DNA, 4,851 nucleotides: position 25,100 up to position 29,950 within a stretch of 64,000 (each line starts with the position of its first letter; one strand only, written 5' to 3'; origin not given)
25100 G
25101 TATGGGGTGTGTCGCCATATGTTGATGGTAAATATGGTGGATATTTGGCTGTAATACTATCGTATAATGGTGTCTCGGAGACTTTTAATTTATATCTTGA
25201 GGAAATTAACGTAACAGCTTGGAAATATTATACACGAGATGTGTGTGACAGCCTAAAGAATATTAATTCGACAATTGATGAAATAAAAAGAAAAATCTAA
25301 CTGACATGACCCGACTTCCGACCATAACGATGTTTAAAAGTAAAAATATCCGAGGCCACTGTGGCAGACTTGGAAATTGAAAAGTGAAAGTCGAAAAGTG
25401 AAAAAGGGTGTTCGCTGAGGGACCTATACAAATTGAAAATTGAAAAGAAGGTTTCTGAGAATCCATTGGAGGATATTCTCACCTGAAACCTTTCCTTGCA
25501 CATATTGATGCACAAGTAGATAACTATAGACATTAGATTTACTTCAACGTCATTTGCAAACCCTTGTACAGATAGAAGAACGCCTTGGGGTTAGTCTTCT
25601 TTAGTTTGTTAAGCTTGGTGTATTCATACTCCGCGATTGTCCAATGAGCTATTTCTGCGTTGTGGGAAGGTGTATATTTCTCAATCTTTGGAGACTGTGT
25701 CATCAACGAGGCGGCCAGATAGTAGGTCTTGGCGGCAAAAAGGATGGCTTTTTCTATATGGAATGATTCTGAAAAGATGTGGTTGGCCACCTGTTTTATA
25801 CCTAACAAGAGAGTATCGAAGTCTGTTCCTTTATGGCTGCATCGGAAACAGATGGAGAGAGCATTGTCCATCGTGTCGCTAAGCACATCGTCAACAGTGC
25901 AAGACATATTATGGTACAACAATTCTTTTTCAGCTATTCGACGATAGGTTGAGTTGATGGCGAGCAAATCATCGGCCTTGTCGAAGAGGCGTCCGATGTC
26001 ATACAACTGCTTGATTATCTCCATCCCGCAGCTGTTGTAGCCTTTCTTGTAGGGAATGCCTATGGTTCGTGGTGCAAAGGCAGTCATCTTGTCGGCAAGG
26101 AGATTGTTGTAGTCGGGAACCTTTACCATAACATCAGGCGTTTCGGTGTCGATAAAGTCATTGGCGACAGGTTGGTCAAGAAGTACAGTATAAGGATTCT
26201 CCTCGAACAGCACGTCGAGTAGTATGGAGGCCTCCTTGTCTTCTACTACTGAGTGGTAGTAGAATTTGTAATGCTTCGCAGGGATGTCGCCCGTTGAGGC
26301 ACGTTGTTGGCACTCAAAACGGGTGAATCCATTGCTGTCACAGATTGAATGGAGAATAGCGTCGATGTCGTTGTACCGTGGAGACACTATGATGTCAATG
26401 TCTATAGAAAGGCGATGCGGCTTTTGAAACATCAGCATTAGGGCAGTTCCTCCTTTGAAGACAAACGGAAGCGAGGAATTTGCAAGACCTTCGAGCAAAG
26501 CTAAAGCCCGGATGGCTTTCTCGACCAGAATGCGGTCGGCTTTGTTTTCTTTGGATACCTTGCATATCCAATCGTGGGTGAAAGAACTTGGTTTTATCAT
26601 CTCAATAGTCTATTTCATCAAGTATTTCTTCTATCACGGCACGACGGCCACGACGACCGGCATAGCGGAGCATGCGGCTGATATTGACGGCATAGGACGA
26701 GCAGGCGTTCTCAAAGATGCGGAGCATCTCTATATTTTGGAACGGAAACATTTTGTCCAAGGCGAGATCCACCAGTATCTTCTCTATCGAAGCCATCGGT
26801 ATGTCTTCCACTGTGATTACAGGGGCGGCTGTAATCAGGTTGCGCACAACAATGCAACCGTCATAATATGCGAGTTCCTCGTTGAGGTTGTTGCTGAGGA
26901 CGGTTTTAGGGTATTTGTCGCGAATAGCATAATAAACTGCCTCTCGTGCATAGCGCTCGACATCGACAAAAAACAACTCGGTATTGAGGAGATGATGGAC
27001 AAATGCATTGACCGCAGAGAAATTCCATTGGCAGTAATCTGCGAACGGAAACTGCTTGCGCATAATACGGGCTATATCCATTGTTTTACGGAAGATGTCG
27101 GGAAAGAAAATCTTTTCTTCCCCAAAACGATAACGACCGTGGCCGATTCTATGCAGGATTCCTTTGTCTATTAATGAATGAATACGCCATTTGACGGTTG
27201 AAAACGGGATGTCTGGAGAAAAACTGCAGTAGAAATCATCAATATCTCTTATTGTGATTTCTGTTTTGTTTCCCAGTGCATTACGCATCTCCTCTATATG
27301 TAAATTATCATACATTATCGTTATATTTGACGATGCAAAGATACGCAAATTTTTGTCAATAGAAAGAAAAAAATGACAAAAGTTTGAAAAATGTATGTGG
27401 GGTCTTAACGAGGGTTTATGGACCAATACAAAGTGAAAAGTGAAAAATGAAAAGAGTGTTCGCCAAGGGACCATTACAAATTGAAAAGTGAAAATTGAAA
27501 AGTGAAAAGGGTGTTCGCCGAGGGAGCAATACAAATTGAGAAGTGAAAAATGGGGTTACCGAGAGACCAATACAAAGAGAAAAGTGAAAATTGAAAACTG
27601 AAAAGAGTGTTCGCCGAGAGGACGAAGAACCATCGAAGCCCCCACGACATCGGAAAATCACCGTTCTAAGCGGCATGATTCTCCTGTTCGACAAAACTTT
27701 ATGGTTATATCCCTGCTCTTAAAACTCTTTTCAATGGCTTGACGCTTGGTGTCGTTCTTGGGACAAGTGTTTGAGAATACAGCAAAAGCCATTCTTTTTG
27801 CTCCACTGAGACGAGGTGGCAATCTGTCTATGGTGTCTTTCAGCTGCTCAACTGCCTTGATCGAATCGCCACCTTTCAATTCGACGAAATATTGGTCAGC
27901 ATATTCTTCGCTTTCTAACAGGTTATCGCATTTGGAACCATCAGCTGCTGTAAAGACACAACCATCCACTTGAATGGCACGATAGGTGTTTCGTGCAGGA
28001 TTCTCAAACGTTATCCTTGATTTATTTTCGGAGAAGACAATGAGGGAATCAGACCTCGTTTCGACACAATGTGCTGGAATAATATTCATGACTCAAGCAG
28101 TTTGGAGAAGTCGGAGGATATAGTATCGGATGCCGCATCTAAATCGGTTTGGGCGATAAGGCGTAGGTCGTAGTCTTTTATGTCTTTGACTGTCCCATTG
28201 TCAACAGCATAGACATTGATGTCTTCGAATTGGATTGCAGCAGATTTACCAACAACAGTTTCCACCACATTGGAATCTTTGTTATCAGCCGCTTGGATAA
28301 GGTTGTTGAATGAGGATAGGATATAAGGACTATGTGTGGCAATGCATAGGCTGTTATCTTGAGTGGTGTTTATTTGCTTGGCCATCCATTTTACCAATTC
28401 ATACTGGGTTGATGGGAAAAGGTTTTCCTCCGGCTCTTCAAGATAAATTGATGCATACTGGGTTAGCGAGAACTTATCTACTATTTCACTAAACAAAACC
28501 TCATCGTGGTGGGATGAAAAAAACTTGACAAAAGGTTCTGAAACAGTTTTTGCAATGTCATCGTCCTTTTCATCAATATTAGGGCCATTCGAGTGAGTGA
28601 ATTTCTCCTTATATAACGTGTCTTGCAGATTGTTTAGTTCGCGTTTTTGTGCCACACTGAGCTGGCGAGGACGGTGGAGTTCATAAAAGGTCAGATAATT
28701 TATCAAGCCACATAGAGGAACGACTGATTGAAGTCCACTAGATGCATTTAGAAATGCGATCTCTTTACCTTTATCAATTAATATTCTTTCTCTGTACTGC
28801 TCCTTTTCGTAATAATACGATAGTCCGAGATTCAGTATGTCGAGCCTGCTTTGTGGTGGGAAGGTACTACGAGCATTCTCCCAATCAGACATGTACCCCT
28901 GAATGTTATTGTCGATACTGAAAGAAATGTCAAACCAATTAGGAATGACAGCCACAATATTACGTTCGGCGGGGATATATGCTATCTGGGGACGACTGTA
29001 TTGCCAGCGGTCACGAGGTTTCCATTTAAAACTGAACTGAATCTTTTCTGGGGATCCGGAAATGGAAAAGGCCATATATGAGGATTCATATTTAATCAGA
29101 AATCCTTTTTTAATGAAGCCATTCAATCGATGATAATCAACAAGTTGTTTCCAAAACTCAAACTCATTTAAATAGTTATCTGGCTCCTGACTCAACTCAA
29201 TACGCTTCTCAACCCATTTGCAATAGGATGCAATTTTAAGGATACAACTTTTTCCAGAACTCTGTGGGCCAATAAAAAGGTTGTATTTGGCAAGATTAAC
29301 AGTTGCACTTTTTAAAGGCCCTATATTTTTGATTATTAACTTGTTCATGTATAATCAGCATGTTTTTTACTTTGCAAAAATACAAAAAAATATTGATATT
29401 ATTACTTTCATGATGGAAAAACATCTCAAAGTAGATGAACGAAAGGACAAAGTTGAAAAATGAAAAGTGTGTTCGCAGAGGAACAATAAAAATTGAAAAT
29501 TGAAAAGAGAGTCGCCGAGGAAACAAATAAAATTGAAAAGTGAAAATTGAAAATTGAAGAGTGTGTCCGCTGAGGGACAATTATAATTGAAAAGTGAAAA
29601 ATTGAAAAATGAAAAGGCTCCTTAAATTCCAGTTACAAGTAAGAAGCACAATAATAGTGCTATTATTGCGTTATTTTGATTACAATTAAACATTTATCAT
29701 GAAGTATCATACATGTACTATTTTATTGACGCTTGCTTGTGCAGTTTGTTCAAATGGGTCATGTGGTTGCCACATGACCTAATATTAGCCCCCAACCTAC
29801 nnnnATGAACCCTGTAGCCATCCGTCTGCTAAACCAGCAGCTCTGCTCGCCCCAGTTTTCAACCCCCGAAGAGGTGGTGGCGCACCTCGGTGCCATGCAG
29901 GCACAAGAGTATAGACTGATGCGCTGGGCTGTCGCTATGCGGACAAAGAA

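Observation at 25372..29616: Same-orientation ~55-bp repeat arrays delimit two defence cassettes, giving an integron-like layout with no visible integrase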

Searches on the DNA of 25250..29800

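Call 79: search_rna_families(source=window, start=25250, end=29800, threshold=evalue, max_evalue=1)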
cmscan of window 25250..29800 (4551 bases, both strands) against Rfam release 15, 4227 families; matches with E-value up to 1: 1.
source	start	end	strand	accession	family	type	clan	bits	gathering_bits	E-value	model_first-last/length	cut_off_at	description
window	27722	27808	+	RF00431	SNORA55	Gene; snRNA; snoRNA; HACA-box;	-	30.2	45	0.0015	1-135/135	no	Small nucleolar RNA SNORA55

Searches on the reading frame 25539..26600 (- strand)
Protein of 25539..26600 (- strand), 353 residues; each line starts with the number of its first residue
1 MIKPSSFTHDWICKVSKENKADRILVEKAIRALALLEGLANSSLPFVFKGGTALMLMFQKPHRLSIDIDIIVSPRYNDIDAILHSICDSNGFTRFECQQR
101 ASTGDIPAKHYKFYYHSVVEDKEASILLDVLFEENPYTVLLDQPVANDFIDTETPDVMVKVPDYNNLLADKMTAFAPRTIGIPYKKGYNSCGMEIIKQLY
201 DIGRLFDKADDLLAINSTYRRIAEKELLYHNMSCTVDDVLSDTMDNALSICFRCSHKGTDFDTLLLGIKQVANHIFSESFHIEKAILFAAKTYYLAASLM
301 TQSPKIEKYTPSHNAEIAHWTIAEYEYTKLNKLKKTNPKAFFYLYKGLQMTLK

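Call 10: search_protein_families(library=pfam, proteins=[window:25539-26600:-], max_evalue=0.01)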
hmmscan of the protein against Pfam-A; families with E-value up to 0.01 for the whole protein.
window:25539-26600:- (353 aa): 1 family
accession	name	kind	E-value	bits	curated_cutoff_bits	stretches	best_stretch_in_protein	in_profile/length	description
PF08843.17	AbiEii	-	1e-20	75.2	22.5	1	39-214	8-177/238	Nucleotidyl transferase AbiEii toxin, Type IV TA system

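Call 11: search_protein_families(library=padloc, proteins=[window:25539-26600:-], max_evalue=0.001)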
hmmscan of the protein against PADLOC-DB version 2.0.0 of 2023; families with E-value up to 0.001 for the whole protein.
window:25539-26600:- (353 aa): 17 families
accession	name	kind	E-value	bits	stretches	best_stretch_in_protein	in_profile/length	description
PDLC02299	AbiEii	-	3e-127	422.7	1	1-350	1-343/344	AbiEii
PDLC02292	AbiEii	-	1.1e-12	46.3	1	10-137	12-135/283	AbiEii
PDLC02304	AbiEii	-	2.2e-12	45.5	1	12-240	7-219/260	AbiEii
PDLC02291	AbiEii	-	9.4e-11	39.6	1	35-176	46-181/310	AbiEii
PDLC02305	AbiEii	-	2.6e-09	34.7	1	14-179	10-179/306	AbiEii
PDLC02297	AbiEii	-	4e-09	34.2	1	10-75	6-74/307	AbiEii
PDLC02289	AbiEii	-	5.8e-09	33.9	1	10-89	16-86/309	AbiEii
PDLC02290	AbiEii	-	1.9e-05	22.3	1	45-88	24-66/290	AbiEii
PDLC02302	AbiEii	-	4.3e-05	21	0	26-73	26-76/313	AbiEii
PDLC02316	AbiEii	-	4.5e-05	21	1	12-73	14-77/314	AbiEii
PDLC02294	AbiEii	-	9.1e-05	20.4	1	46-178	45-173/260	AbiEii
PDLC02288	AbiEii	-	0.00014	18.8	1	34-88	39-97/294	AbiEii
PDLC02328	AbiEii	-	0.0002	19.3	1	38-72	7-40/203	AbiEii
PDLC02306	AbiEii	-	0.00021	19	1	9-80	7-74/280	AbiEii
PDLC02296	AbiEii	-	0.00021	18.6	0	18-74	16-73/282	AbiEii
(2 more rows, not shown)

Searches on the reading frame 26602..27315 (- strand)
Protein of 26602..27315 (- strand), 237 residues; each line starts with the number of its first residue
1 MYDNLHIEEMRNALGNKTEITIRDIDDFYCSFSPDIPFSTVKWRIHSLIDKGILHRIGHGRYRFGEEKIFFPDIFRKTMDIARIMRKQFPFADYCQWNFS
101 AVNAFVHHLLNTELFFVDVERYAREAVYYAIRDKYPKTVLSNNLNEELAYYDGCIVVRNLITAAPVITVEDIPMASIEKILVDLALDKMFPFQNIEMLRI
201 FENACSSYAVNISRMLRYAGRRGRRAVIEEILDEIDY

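Call 10: search_protein_families(library=pfam, proteins=[window:26602-27315:-], max_evalue=0.01)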
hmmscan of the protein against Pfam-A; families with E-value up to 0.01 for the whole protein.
window:26602-27315:- (237 aa): 1 family
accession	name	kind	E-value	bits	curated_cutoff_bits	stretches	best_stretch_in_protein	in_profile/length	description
PF20217.3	DUF6577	-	3.5e-54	184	27.8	1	40-234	1-200/204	Family of unknown function (DUF6577)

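Call 11: search_protein_families(library=padloc, proteins=[window:26602-27315:-], max_evalue=0.001)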
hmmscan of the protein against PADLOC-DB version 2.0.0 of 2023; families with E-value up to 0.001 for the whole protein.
window:26602-27315:- (237 aa): 4 families
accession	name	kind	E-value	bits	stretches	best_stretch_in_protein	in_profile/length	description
PDLC02235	AbiEi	-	3.6e-63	211.4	1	5-235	3-237/240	AbiEi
PDLC02243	AbiEi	-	5.5e-38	129.1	1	9-234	5-232/234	AbiEi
PDLC02261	AbiEi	-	4.2e-34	116.2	1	83-234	3-158/160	AbiEi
PDLC02257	AbiEi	-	8.3e-34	115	1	1-231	1-237/240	AbiEi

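Call 96: find_encoding_contigs(protein=window:26602-27315:-, flank=8000, max_places=10)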
Protein window:26602-27315:- (237 aa): 10 contigs read that carry it; 6 places shown.
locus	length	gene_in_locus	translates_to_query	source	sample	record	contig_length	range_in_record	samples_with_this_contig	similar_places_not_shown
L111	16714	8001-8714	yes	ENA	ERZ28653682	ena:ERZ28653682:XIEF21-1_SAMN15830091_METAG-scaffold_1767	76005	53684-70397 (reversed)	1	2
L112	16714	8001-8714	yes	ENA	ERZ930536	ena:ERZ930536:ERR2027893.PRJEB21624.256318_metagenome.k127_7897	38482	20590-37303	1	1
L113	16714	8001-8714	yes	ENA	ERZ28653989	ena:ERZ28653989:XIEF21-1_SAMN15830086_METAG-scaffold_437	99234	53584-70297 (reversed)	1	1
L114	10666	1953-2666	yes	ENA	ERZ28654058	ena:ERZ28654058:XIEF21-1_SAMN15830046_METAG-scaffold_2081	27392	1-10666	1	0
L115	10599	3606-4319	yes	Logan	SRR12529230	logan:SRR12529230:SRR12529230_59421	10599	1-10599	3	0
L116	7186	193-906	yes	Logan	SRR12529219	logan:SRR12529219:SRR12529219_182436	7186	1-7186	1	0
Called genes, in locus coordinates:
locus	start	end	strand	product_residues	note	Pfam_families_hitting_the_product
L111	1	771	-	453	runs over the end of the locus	PF01546:Peptidase_M20, PF07687:M20_dimer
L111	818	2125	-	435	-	PF01546:Peptidase_M20, PF07687:M20_dimer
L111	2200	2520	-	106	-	PF01906:YbjQ_1, PF23025:YbjQ_2 (weak)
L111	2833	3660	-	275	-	PF01427:Peptidase_M15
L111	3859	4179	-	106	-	PF09966:DUF2200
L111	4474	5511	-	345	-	PF06224:AlkZ-like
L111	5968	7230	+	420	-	PF13304:AAA_21 (faint), PF13175:AAA_15 (weak)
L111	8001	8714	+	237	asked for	PF20217:DUF6577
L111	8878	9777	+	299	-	PF08843:AbiEii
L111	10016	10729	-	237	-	-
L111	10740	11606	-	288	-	-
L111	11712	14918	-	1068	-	PF02384:N6_Mtase (faint), PF20473:MmeI_Mtase (faint), PF07669:Eco57I, PF12950:TaqI_C (weak)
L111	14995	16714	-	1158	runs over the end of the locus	PF00176:SNF2-rel_dom (faint), PF00270:DEAD (faint), PF04851:ResIII (weak), PF00271:Helicase_C, PF22590:Cas3-like_C_2 (faint)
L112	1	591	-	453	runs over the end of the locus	PF01546:Peptidase_M20, PF07687:M20_dimer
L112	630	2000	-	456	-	PF01546:Peptidase_M20, PF07687:M20_dimer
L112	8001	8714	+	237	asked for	PF20217:DUF6577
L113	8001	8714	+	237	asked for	PF20217:DUF6577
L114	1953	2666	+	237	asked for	PF20217:DUF6577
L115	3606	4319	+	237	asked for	PF20217:DUF6577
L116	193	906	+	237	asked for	PF20217:DUF6577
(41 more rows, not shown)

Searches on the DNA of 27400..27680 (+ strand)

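Call 62: search_dna_similar(query=window:27400-27680:+, collection=plasmids, mode=distant, max_evalue=0.001)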
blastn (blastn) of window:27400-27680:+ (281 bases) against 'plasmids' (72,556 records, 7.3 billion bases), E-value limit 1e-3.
No match.

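Call 63: search_dna_similar(query=window:27400-27680:+, collection=phages, mode=distant, max_evalue=0.001)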
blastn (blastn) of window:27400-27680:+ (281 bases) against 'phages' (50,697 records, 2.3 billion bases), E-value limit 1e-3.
No match.
